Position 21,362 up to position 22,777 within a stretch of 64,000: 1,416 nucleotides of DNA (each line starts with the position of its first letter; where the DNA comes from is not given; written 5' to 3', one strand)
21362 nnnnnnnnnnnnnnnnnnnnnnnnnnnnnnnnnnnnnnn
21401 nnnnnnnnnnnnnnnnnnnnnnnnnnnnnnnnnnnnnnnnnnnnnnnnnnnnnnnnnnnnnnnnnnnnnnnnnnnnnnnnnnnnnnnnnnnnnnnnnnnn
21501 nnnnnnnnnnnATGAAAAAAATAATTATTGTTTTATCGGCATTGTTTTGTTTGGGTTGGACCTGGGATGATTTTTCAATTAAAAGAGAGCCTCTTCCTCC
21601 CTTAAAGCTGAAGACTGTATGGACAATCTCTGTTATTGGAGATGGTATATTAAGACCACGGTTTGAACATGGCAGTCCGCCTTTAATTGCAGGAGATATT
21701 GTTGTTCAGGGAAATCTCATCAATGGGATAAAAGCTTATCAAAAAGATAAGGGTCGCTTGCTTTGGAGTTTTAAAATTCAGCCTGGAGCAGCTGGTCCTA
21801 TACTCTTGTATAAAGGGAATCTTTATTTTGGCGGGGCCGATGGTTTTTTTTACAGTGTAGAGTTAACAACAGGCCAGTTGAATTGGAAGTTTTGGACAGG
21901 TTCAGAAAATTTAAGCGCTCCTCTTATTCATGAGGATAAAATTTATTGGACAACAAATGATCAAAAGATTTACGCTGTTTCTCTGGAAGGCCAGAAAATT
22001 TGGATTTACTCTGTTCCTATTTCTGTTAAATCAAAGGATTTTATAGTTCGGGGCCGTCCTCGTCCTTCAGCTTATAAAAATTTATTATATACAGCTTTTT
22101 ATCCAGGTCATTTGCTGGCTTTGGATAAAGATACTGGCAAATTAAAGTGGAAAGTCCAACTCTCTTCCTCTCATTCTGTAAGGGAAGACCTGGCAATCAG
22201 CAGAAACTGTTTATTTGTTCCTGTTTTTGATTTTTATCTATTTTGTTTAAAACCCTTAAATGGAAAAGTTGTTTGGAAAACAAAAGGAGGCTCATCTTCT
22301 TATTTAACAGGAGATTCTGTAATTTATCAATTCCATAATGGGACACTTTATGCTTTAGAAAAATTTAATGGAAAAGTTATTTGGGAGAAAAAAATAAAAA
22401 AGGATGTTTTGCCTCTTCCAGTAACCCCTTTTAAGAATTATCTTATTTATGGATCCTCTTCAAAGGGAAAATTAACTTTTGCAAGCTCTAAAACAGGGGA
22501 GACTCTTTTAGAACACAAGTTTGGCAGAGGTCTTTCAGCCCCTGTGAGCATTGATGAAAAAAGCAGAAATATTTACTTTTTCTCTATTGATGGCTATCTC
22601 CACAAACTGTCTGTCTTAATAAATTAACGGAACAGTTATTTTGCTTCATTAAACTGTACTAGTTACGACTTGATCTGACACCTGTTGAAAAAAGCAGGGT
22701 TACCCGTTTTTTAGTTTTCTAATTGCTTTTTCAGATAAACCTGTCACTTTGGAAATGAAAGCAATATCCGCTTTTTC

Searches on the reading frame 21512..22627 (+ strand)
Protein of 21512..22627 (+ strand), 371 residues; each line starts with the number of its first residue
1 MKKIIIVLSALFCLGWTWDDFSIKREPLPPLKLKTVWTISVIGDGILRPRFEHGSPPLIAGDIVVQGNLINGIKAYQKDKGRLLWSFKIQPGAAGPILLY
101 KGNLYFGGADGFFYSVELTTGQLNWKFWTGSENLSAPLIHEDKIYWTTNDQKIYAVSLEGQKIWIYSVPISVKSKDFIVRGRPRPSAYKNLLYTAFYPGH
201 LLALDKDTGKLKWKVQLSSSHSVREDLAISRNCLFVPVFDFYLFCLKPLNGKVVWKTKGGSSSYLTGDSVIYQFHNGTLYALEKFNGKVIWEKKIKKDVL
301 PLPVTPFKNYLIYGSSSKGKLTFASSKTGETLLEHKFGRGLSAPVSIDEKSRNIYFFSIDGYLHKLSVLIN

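Call 97: search_protein_families(library=pfam, proteins=[window:21512-22627:+], max_evalue=0.001)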
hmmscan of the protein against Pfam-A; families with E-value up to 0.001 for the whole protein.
window:21512-22627:+ (371 aa): 3 families
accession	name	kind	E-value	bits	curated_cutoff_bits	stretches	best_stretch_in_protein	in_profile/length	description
PF13570.13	Beta-prop_ACSF4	-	8.3e-31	108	133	2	186-368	58-243/329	Beta-alanine-activating enzyme, beta-propeller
PF13360.13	PQQ_2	-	1.3e-25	90.9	27.6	2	73-222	5-151/233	Outer membrane protein assembly factor BamB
PF01011.28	PQQ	-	7.8e-08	31.9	26.7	0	184-219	52-87/595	Glucose/ethanol/alcohol dehydrogenase, beta-propeller domain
